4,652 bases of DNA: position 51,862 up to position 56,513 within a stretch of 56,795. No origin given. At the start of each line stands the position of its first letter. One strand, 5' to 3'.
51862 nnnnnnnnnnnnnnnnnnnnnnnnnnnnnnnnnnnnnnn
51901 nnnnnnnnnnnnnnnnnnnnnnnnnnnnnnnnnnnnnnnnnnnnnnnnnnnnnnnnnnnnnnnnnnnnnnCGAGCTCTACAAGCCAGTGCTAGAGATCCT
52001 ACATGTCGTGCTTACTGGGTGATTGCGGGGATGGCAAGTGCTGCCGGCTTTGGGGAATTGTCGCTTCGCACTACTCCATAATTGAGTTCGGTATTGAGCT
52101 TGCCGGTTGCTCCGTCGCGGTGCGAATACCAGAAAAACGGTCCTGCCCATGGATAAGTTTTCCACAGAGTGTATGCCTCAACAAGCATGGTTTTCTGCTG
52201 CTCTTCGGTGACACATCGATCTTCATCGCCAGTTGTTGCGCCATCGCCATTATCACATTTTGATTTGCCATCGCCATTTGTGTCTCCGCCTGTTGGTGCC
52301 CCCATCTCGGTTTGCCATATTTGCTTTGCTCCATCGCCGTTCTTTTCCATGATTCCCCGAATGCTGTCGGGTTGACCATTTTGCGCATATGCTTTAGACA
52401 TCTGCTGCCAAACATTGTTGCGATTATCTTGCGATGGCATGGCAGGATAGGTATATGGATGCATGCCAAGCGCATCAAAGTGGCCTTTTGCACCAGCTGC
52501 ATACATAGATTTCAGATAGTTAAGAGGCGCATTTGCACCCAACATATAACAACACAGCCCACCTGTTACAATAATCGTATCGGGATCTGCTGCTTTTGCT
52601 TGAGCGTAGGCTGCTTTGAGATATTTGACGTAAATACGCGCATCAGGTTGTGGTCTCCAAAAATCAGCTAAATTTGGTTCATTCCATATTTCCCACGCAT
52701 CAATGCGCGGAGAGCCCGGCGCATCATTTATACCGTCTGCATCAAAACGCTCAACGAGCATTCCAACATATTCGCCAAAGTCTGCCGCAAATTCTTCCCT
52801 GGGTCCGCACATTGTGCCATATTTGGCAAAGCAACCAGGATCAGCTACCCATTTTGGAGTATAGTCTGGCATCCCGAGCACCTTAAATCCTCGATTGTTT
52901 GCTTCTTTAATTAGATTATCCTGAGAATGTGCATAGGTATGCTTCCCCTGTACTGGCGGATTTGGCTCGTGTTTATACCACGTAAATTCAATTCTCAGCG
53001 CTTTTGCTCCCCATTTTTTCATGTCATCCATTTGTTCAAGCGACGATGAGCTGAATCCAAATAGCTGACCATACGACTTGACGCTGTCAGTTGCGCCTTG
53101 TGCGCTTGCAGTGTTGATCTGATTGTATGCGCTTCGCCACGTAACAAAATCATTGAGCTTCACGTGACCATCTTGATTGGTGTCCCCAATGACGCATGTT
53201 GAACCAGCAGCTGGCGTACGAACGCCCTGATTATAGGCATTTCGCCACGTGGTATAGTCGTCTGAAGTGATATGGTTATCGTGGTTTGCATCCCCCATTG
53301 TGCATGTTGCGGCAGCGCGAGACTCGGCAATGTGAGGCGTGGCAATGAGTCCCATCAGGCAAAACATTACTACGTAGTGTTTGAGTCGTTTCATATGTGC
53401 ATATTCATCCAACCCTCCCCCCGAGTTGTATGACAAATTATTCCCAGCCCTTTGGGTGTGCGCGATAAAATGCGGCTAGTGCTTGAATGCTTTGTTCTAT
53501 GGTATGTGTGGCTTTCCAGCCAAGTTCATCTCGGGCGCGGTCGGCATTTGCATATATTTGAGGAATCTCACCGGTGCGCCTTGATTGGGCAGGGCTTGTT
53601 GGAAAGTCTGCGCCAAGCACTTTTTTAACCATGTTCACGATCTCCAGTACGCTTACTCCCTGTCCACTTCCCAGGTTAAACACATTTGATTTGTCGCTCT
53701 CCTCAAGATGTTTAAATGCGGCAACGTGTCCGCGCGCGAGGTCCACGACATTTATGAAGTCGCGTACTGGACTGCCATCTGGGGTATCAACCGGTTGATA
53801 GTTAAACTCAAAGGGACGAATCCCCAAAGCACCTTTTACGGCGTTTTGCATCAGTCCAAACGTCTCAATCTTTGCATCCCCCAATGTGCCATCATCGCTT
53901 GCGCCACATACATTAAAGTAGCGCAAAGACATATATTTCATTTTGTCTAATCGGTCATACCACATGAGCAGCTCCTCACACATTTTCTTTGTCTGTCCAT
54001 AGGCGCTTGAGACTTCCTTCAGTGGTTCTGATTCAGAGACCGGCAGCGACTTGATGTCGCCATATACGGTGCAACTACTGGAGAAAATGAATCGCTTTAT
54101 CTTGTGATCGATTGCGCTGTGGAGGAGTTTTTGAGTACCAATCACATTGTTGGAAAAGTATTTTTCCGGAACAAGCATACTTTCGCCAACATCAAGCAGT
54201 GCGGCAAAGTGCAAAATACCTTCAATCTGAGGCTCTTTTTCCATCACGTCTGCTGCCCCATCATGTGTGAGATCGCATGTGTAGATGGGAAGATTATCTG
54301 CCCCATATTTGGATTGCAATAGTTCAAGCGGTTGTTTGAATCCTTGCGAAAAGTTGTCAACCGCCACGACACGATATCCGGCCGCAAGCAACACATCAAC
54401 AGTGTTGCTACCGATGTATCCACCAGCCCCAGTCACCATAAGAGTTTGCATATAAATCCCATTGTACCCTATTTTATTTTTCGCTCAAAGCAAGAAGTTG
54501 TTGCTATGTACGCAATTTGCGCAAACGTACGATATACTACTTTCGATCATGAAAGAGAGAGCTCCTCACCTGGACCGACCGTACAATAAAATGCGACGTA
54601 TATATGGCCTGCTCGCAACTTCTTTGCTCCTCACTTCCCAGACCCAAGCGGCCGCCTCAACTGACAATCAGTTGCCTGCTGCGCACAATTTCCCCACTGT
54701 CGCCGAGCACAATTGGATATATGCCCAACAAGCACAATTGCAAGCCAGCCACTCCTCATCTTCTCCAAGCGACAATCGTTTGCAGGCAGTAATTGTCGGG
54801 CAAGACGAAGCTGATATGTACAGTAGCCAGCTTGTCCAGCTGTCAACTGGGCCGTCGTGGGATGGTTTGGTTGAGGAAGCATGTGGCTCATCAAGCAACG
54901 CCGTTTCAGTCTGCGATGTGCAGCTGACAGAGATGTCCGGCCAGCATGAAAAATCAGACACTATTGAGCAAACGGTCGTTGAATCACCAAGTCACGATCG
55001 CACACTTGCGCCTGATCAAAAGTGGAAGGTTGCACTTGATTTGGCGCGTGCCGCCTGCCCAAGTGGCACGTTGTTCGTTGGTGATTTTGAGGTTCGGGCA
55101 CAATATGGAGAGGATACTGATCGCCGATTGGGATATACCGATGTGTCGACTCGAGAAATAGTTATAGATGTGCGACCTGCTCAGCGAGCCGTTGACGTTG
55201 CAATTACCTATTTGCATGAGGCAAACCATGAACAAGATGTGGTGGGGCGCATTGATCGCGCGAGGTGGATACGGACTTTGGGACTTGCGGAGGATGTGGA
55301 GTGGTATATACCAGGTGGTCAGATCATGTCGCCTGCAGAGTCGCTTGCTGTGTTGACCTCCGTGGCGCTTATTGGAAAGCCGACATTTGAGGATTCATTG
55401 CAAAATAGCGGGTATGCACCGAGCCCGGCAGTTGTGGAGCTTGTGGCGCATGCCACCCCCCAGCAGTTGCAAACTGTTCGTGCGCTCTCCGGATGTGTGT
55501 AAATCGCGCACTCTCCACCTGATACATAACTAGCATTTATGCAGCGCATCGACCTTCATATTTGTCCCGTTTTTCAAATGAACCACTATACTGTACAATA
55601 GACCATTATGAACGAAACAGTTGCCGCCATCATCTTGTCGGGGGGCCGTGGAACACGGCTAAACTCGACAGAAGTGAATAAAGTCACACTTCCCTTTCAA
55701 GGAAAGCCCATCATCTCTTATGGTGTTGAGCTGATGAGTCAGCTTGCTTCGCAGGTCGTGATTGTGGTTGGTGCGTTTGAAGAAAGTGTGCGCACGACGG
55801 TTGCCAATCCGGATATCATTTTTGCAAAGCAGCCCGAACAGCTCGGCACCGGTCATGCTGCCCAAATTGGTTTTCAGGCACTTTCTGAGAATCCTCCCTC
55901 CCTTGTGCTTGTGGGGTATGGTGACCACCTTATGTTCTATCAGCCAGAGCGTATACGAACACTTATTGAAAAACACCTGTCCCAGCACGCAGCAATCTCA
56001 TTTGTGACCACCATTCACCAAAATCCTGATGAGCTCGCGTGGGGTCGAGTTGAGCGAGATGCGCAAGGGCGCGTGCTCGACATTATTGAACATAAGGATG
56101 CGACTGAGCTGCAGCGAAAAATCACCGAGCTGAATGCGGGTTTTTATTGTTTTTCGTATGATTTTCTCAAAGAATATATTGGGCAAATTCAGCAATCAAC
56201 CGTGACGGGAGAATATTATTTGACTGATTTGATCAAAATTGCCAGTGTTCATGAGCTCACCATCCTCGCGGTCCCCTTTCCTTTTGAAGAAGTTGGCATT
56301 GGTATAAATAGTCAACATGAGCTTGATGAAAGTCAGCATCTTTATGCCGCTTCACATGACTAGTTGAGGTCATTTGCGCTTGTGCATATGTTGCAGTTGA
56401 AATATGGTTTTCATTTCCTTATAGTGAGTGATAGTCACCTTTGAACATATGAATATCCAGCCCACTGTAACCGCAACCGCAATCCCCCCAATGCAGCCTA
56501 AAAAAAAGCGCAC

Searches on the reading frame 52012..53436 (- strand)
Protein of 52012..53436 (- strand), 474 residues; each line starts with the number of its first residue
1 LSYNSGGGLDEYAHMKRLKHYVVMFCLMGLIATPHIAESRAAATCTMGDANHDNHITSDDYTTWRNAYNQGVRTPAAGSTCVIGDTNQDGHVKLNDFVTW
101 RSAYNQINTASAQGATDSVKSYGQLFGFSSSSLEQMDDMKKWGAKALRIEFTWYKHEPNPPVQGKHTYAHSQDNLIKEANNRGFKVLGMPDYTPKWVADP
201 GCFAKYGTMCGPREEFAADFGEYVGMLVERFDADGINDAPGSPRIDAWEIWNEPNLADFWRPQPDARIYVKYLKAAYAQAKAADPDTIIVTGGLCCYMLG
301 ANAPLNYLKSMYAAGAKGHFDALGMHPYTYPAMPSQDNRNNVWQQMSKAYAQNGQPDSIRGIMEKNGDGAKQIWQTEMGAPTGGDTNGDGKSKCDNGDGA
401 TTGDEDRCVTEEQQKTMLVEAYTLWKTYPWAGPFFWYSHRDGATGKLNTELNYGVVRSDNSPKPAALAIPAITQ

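Call 19: search_protein_families(library=pfam, proteins=[window:52012-53436:-], max_evalue=0.001)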
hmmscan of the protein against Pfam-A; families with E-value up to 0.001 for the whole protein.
window:52012-53436:- (474 aa): 2 families
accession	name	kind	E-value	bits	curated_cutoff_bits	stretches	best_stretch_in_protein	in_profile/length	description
PF00150.24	Cellulase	-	1.7e-07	31.4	23.5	1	134-354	25-228/272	Cellulase (glycosyl hydrolase family 5)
PF01229.23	Glyco_hydro_39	-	0.00022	20.6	26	1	248-289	152-193/472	Glycosyl hydrolases family 39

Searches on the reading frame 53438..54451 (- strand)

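Call 51: search_protein_families(library=pfam, proteins=[window:53438-54451:-], max_evalue=0.001)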
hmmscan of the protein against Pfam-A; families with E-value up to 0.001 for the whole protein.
window:53438-54451:- (337 aa): 9 families
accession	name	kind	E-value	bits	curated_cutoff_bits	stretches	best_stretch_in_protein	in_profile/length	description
PF01370.27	Epimerase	-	7e-47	160.3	20.9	1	5-261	2-240/240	NAD dependent epimerase/dehydratase family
PF16363.11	GDP_Man_Dehyd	-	2.7e-43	149.1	27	1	5-323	1-330/332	GDP-mannose 4,6 dehydratase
PF01073.25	3Beta_HSD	-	3.6e-17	62.7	22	1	5-253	1-236/280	3-beta hydroxysteroid dehydrogenase/isomerase family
PF02719.21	Polysacc_synt_2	-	2.4e-13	50.4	20.2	1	4-185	1-175/293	Polysaccharide biosynthesis protein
PF07993.18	NAD_binding_4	-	5.4e-08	32.7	20.1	1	56-222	65-252/258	Male sterility protein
PF04321.23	RmlD_sub_bind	-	9.4e-06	25.3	27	1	3-162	2-136/287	RmlD substrate binding domain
PF05368.20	NmrA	-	2.1e-05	24.7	27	1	2-126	3-107/298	NmrA-like family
PF00106.31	adh_short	-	7.5e-05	22.7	26.6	1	3-66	2-63/195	short chain dehydrogenase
PF13460.12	NAD_binding_10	-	0.00065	20.1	27.2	0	8-162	1-131/184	NAD(P)H-binding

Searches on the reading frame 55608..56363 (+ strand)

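Call 51: search_protein_families(library=pfam, proteins=[window:55608-56363:+], max_evalue=0.001)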
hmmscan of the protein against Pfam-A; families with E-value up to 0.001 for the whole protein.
window:55608-56363:+ (251 aa): 3 families
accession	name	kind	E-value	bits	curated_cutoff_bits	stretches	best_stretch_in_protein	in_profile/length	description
PF00483.29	NTP_transferase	-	5.2e-17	62.7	21.2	1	7-209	2-206/245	Nucleotidyl transferase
PF12804.13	NTP_transf_3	-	3e-14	53.9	27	1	7-137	1-125/160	MobA-like NTP transferase domain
PF01128.25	IspD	-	0.00026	21.2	27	1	5-130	1-125/221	2-C-methyl-D-erythritol 4-phosphate cytidylyltransferase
